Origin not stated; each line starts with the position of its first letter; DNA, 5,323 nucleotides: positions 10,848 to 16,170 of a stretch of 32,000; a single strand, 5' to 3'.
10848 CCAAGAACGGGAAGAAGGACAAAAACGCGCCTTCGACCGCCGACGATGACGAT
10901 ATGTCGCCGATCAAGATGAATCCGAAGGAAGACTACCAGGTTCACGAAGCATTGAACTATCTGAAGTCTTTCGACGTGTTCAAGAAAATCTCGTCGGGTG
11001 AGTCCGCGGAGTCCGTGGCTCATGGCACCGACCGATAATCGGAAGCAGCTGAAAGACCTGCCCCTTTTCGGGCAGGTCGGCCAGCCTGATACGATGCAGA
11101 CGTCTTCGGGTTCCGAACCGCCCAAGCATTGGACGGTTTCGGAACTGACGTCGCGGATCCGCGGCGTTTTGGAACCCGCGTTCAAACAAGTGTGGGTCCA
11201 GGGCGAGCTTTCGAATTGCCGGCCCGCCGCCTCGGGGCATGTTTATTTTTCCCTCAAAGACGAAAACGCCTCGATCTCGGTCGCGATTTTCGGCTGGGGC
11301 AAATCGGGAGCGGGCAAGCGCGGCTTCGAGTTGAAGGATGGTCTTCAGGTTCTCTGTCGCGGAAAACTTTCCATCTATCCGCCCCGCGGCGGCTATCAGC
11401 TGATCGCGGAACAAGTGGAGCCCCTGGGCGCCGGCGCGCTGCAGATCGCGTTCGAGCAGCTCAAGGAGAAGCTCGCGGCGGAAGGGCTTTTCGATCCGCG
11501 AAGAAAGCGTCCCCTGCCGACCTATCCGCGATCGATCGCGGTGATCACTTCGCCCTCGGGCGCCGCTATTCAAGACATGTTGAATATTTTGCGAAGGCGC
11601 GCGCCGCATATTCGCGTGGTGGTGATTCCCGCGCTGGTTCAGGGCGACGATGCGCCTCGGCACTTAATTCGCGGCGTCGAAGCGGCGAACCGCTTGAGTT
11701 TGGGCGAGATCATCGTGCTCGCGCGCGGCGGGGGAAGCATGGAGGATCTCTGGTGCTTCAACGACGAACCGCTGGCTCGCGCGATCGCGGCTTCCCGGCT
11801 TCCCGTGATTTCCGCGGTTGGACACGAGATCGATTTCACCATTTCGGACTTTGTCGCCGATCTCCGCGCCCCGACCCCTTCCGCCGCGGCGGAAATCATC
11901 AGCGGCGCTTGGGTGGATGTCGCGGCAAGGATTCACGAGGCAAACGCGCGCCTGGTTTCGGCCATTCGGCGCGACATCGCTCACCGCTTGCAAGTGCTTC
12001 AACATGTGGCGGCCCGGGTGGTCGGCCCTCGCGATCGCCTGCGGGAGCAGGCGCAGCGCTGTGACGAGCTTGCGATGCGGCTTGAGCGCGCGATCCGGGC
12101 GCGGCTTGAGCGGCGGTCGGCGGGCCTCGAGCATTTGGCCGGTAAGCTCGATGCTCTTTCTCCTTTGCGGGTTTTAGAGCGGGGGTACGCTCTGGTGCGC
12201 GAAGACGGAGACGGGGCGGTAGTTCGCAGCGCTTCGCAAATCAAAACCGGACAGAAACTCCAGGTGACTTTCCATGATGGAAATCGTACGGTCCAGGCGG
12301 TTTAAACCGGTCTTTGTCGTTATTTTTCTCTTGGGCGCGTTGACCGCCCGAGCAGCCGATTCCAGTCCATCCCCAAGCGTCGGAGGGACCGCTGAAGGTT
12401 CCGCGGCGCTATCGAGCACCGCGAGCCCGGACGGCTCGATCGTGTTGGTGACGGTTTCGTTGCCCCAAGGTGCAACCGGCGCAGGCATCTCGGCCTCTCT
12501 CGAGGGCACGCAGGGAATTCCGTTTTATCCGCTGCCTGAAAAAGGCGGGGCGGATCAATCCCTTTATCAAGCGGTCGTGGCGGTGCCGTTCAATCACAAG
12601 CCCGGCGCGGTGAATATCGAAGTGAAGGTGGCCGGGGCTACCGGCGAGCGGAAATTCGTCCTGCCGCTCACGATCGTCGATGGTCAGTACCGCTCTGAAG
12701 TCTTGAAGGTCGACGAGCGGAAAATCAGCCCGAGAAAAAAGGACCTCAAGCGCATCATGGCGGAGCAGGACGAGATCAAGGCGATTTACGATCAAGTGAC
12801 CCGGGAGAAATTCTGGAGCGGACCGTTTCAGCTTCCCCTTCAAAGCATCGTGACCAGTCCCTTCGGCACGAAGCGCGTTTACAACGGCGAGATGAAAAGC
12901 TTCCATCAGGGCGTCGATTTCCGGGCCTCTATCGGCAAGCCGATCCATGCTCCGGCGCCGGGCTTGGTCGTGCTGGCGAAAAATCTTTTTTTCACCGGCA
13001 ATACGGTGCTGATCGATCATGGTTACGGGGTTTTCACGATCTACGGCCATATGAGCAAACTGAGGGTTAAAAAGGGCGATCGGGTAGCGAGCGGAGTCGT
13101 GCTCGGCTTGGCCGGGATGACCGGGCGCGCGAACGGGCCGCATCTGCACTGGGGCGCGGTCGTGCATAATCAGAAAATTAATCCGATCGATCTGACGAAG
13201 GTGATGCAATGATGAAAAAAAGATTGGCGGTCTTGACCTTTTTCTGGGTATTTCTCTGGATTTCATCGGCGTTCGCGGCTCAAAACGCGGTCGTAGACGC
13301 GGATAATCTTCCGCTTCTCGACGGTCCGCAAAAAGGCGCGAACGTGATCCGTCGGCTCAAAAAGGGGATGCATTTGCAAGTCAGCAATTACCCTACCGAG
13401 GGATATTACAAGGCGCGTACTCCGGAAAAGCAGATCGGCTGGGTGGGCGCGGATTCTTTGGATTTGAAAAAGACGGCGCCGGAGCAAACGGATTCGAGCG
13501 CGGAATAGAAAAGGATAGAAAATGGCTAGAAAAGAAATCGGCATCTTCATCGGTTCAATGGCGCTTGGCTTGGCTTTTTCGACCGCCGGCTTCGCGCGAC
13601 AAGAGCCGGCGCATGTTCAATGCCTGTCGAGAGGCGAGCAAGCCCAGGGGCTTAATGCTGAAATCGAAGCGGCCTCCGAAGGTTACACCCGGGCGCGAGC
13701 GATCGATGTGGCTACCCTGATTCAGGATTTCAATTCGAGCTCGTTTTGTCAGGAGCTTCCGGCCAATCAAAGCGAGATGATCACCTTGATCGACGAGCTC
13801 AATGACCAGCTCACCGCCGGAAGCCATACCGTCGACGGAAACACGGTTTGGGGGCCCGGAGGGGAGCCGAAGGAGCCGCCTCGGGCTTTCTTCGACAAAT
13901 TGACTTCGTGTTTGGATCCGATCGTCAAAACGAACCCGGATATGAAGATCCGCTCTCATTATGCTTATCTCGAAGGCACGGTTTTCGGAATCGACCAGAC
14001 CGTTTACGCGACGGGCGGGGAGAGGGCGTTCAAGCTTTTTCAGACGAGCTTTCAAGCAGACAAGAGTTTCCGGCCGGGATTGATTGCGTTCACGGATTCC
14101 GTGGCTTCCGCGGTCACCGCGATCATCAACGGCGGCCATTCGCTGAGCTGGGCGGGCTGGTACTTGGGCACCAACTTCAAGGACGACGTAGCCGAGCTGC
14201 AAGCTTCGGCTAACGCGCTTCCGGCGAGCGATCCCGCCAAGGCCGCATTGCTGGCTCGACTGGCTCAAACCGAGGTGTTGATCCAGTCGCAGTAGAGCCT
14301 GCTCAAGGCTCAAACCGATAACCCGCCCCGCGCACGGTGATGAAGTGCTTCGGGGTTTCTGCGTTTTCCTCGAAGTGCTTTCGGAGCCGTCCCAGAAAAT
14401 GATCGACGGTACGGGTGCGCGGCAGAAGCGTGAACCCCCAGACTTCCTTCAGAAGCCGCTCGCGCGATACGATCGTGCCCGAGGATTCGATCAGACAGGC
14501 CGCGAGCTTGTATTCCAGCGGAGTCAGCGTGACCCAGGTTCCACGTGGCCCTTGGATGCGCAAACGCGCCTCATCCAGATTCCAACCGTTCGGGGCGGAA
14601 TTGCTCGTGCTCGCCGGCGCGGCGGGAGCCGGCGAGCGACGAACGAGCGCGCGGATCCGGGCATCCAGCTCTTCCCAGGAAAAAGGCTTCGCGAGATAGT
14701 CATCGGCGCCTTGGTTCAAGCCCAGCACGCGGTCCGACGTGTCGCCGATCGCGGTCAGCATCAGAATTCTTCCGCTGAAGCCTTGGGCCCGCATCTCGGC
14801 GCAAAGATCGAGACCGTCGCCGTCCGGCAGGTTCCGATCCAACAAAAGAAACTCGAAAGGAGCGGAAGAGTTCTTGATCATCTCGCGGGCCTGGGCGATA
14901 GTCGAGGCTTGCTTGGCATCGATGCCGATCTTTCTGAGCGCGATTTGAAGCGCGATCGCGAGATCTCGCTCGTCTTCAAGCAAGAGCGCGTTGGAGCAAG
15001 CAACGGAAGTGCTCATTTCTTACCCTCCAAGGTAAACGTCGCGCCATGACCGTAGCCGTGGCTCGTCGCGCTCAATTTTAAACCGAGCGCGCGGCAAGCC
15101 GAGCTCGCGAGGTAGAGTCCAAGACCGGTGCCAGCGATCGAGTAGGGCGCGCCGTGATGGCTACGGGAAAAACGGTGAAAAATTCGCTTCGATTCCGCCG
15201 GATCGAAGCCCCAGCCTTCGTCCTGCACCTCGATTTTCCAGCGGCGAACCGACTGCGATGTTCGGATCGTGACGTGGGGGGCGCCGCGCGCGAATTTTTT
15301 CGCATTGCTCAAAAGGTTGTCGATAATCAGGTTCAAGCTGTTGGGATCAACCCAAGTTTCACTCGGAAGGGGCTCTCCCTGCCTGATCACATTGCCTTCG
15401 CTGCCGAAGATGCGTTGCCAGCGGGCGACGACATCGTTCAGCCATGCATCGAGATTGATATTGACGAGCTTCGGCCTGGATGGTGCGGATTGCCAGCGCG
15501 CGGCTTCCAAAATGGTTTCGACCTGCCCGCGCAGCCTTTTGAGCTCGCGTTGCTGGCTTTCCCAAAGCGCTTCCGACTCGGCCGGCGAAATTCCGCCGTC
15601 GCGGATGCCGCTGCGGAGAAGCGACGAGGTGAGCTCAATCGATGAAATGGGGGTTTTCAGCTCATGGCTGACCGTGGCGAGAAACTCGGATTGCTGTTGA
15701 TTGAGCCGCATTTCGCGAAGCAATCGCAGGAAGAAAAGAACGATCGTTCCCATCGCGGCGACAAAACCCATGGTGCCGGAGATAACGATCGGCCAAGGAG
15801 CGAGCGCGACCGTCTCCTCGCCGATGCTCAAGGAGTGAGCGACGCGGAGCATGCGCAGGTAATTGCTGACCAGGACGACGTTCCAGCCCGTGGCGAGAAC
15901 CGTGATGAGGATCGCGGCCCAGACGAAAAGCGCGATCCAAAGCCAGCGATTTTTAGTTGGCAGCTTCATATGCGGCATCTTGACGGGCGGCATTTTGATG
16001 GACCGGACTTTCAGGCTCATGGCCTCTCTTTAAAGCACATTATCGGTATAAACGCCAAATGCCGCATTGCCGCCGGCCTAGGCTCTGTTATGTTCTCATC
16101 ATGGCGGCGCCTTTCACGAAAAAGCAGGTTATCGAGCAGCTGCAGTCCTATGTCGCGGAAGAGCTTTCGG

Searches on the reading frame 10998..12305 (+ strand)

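Call 65: search_protein_families(library=pfam, proteins=[window:10998-12305:+], max_evalue=0.001)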
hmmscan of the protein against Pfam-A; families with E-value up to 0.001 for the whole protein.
window:10998-12305:+ (435 aa): 3 families
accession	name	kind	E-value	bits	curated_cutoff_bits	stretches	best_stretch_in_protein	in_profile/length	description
PF02601.20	Exonuc_VII_L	-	5.2e-97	325.6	35.9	2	164-383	1-220/315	Exonuclease VII, large subunit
PF13742.12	tRNA_anti_2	-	3.5e-29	101.3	27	1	45-141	1-95/95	OB-fold nucleic acid binding domain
PF01336.31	tRNA_anti-codon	-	4.8e-11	42.9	27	1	65-143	1-75/75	OB-fold nucleic acid binding domain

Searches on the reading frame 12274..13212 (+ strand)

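Call 65: search_protein_families(library=pfam, proteins=[window:12274-13212:+], max_evalue=0.001)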
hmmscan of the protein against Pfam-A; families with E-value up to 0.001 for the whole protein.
window:12274-13212:+ (312 aa): 1 family
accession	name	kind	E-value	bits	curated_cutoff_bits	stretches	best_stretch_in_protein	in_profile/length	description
PF01551.29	Peptidase_M23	-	4.5e-30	104.2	28.7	1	210-304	2-96/96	Peptidase family M23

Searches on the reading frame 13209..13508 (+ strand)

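Call 65: search_protein_families(library=pfam, proteins=[window:13209-13508:+], max_evalue=0.001)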
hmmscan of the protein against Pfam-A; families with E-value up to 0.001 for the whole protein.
window:13209-13508:+ (99 aa): 2 families
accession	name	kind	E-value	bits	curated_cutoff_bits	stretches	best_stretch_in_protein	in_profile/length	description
PF08239.17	SH3_3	-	5.8e-05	23.6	27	1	33-84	2-53/54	Bacterial SH3 domain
PF06347.19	SH3_4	-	8.3e-05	22.7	24.1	1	32-81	3-51/56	Bacterial SH3 domain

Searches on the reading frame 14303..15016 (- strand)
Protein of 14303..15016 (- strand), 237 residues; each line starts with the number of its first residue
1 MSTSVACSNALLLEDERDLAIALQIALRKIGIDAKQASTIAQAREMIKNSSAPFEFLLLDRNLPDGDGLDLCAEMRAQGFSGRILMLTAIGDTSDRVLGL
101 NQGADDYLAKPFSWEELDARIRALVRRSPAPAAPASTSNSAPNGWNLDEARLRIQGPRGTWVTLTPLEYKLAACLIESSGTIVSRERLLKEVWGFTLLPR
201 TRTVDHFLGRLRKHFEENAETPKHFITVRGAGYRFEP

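Call 65: search_protein_families(library=pfam, proteins=[window:14303-15016:-], max_evalue=0.001)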
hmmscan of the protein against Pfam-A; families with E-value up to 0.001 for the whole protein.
window:14303-15016:- (237 aa): 2 families
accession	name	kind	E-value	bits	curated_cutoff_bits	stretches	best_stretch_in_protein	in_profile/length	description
PF00486.34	Trans_reg_C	-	5.2e-20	71.7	26.2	1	162-235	4-77/77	Transcriptional regulatory protein, C terminal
PF00072.30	Response_reg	-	7.6e-20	71.6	30.2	1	11-122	2-111/111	Response regulator receiver domain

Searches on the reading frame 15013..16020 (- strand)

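Call 65: search_protein_families(library=pfam, proteins=[window:15013-16020:-], max_evalue=0.001)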
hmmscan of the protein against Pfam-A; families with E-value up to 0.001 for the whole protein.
window:15013-16020:- (335 aa): 2 families
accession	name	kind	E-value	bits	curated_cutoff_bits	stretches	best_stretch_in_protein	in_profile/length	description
PF02518.31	HATPase_c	-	5e-17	62.8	26.4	1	225-331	2-105/111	Histidine kinase-, DNA gyrase B-, and HSP90-like ATPase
PF00512.31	HisKA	-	5.2e-12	46.1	26.9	1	109-178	1-65/66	His Kinase A (phospho-acceptor) domain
